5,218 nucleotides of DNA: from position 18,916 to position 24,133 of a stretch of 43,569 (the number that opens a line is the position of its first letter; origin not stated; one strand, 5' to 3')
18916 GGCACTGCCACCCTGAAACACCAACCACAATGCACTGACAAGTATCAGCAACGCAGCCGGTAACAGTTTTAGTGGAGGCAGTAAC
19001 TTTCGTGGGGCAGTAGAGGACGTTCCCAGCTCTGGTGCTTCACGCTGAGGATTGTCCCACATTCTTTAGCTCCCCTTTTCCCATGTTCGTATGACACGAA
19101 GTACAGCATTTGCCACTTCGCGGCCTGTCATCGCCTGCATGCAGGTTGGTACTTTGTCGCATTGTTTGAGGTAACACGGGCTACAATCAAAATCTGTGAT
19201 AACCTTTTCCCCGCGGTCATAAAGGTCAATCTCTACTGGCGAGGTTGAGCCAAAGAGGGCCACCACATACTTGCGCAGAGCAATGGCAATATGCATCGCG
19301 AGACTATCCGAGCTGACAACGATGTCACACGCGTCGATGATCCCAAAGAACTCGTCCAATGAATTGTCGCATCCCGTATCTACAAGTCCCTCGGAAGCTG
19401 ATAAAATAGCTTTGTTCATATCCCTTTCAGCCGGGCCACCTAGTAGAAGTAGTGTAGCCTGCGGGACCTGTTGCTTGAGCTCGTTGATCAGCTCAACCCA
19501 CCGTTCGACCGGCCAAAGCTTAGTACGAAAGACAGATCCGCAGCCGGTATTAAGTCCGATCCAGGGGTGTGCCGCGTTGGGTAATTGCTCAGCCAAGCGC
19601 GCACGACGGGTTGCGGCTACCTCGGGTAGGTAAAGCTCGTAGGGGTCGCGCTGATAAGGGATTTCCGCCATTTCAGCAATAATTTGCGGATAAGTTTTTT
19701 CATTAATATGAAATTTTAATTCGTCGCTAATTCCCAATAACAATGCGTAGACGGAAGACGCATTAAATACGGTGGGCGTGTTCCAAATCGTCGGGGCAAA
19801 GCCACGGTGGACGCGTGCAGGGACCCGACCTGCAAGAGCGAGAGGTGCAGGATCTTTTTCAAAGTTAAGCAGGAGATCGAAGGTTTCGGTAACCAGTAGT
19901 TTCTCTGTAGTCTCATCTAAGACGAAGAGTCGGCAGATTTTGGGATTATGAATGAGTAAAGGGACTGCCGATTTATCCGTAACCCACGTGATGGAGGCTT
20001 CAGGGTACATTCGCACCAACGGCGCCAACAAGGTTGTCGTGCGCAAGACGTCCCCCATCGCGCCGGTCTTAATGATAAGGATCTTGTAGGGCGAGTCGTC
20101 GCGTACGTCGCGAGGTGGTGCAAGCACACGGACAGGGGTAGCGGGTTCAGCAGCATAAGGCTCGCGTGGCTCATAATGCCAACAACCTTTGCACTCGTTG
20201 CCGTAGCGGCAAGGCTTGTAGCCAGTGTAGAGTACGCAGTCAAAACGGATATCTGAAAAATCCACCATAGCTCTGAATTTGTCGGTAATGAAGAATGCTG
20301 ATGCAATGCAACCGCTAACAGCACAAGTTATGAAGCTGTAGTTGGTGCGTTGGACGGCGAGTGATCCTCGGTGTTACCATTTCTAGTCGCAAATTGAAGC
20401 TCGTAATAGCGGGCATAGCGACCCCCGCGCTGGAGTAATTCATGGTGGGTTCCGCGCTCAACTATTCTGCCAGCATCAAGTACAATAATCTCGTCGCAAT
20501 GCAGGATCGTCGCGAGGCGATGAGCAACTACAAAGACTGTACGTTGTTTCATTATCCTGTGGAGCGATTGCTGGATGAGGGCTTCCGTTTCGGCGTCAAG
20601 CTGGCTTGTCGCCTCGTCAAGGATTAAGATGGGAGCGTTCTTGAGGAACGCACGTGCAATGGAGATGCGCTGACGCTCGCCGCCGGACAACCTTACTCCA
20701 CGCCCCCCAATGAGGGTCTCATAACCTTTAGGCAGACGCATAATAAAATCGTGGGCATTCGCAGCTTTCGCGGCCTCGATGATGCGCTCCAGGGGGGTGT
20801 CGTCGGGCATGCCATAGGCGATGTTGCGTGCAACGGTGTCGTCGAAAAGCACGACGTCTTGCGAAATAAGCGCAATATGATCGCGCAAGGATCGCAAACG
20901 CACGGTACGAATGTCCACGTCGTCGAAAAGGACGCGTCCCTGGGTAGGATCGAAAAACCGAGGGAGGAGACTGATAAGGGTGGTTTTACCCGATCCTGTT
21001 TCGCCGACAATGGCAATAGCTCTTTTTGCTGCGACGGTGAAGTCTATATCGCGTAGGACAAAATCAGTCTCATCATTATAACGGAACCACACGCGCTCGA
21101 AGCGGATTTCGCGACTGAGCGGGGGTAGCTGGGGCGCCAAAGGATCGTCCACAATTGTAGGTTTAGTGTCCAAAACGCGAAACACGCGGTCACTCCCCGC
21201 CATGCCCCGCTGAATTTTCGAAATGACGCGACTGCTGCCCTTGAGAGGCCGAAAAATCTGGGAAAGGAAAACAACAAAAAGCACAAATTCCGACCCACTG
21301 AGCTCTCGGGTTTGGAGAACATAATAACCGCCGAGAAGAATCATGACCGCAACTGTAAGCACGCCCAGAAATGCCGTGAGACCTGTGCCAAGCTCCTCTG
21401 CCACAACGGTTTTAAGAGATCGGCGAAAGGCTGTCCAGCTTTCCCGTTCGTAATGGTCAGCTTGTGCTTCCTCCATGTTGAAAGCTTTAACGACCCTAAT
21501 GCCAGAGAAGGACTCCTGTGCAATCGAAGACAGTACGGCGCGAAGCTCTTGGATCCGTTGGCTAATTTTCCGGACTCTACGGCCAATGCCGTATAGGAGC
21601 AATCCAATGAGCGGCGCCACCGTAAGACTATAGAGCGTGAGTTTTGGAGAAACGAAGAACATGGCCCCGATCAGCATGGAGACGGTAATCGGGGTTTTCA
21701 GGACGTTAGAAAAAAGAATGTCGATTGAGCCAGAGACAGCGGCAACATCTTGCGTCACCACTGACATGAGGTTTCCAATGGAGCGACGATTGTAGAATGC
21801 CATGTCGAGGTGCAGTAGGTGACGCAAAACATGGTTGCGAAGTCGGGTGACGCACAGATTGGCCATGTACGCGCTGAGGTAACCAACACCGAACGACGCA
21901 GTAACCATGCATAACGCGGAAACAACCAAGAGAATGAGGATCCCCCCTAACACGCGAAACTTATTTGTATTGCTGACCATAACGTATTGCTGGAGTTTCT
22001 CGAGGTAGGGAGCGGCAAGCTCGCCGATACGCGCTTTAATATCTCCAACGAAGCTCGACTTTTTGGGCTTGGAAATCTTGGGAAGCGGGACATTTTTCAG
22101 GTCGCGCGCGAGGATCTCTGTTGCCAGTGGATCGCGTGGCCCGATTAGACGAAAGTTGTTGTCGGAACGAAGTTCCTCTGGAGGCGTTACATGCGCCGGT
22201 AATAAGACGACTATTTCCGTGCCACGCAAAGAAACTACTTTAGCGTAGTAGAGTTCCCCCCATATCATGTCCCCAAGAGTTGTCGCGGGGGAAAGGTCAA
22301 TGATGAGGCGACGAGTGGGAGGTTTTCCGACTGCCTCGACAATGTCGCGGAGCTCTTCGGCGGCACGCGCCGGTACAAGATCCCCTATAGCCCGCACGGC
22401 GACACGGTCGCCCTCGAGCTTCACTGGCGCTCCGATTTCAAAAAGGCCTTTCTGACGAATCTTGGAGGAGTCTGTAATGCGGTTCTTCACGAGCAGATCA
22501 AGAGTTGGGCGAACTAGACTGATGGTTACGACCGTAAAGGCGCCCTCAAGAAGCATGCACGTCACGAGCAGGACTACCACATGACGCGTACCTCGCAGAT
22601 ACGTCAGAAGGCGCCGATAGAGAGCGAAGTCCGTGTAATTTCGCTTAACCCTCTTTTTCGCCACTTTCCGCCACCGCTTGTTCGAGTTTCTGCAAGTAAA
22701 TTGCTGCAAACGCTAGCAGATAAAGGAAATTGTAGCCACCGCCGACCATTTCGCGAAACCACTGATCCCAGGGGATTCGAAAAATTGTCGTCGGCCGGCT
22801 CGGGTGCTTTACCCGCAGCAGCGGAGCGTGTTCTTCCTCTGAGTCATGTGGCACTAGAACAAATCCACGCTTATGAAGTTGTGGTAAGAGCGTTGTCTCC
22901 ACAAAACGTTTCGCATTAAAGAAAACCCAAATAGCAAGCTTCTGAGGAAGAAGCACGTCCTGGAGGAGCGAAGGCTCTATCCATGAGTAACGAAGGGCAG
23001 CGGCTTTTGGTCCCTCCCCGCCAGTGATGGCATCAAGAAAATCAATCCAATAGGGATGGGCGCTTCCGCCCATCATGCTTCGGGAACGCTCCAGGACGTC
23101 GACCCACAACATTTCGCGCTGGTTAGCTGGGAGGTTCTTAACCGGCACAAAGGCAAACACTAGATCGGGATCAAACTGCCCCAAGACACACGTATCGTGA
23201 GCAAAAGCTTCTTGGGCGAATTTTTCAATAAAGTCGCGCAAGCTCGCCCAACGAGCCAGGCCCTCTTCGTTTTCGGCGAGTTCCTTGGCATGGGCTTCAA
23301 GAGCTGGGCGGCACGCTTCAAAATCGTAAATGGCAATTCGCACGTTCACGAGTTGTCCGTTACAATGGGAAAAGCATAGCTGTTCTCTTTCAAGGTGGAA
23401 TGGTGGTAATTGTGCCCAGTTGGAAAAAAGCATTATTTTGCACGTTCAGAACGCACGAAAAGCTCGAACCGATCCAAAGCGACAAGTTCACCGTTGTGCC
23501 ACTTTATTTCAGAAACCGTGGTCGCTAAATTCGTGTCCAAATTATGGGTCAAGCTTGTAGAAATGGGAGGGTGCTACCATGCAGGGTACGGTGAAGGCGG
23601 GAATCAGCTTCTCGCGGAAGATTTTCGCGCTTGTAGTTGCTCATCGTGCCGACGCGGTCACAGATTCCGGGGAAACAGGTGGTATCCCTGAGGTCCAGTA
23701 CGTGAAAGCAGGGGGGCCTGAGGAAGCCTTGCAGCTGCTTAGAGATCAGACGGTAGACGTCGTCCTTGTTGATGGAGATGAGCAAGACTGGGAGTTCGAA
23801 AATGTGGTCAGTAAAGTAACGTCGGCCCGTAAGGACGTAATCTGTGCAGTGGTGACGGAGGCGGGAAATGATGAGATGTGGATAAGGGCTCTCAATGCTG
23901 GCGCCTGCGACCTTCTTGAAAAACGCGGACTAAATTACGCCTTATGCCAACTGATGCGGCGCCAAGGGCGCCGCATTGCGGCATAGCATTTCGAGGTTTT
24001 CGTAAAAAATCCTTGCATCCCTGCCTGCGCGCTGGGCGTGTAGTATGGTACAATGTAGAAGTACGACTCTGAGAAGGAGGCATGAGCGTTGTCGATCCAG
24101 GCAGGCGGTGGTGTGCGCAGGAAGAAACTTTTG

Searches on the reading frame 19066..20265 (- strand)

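Call 10: search_protein_families(library=pfam, proteins=[window:19066-20265:-], max_evalue=0.001)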
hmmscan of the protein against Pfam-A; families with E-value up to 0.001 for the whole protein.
window:19066-20265:- (399 aa): 1 family
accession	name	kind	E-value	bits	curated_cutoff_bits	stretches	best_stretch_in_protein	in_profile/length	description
PF01075.23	Glyco_transf_9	-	3.1e-19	69.7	22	1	219-370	89-242/247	Glycosyltransferase family 9 (heptosyltransferase)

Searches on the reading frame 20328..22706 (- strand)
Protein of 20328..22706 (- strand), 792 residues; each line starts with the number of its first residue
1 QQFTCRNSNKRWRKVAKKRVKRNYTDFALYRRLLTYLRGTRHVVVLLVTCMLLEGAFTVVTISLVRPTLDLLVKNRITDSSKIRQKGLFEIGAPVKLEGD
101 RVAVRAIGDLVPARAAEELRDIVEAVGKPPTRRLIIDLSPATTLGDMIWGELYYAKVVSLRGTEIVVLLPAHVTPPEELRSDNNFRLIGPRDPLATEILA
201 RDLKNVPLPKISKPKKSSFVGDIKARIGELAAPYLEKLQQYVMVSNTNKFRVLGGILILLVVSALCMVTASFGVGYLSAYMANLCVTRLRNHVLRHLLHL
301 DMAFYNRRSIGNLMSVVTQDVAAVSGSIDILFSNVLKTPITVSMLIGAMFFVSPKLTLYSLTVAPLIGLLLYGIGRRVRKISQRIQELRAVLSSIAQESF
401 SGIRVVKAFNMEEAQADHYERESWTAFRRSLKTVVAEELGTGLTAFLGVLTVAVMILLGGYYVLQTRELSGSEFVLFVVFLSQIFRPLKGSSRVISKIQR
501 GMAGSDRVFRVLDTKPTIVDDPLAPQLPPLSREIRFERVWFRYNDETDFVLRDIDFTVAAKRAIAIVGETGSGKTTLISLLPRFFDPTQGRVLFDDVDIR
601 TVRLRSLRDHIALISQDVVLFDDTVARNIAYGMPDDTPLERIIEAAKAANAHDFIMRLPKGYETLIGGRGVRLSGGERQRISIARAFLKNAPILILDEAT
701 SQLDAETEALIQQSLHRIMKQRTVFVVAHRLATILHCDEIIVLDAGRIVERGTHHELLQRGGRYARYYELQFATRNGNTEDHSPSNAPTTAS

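Call 10: search_protein_families(library=pfam, proteins=[window:20328-22706:-], max_evalue=0.001)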
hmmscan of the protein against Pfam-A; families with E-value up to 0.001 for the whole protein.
window:20328-22706:- (792 aa): 5 families
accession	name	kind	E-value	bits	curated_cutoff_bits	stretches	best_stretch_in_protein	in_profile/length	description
PF00664.28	ABC_membrane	-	1.5e-45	156.4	28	1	235-488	22-274/274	ABC transporter transmembrane region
PF00005.33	ABC_tran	-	5.1e-30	105.3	25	1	551-701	1-137/137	ABC transporter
PF02463.25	SMC_N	-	1e-07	32.1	40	1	672-741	136-209/220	RecF/RecN/SMC N terminal domain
PF13401.12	AAA_22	-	0.00023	21.9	27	0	561-634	5-33/130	AAA domain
PF13191.12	AAA_16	-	0.00051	21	32.6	0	562-726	25-166/167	AAA ATPase domain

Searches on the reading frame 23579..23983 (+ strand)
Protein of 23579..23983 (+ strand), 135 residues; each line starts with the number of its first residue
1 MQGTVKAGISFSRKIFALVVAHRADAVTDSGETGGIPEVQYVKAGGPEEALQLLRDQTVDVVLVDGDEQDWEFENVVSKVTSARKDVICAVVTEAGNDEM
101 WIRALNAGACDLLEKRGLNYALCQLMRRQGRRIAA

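Call 10: search_protein_families(library=pfam, proteins=[window:23579-23983:+], max_evalue=0.001)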
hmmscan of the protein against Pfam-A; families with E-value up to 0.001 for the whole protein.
window:23579-23983:+ (135 aa): 1 family
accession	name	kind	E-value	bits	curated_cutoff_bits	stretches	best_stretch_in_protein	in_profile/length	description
PF00072.30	Response_reg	-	5e-06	27.1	30.2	1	43-117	27-101/111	Response regulator receiver domain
